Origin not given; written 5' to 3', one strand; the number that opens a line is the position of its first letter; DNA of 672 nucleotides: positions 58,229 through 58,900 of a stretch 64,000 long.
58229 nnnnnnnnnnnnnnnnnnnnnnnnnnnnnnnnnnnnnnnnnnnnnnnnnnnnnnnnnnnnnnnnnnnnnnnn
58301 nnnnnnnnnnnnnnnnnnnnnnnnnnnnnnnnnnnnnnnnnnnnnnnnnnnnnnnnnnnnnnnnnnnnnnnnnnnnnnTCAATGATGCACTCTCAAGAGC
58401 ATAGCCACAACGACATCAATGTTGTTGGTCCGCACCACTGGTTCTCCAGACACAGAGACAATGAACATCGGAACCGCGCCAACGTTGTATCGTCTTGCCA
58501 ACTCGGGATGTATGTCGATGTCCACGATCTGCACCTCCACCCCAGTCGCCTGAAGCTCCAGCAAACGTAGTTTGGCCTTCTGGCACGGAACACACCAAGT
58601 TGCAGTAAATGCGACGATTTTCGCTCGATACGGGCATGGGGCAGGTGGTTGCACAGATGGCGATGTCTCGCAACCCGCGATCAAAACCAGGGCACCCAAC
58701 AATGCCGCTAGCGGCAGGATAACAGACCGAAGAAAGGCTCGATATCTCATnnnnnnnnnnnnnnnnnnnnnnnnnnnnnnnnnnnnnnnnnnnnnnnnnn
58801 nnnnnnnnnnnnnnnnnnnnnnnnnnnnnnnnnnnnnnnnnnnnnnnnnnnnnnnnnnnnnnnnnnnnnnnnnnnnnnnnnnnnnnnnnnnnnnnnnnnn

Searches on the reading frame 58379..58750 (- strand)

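Call 46: search_protein_families(library=pfam, proteins=[window:58379-58750:-], max_evalue=0.01)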
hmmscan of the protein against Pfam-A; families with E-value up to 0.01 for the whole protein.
window:58379-58750:- (123 aa): 7 families
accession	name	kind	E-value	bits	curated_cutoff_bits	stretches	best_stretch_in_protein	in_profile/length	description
PF00085.26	Thioredoxin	-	5.9e-09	36.3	23.5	1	44-107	21-87/103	Thioredoxin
PF00462.30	Glutaredoxin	-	0.00012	22.6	22.9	1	45-86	1-39/60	Glutaredoxin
PF05768.20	Glrx-like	-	0.0005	20.8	26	1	48-98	5-56/77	Glutaredoxin-like domain (DUF836)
PF13098.12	Thioredoxin_2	-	0.00065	20.4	27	1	44-103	8-85/104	Thioredoxin-like domain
PF02798.26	GST_N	-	0.0018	19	20.9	1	66-109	21-68/76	Glutathione S-transferase, N-terminal domain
PF07689.18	KaiB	-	0.0039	17.3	27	1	69-97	28-56/82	KaiB domain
PF14595.12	Thioredoxin_9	-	0.0059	16.9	25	1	43-99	43-104/129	Thioredoxin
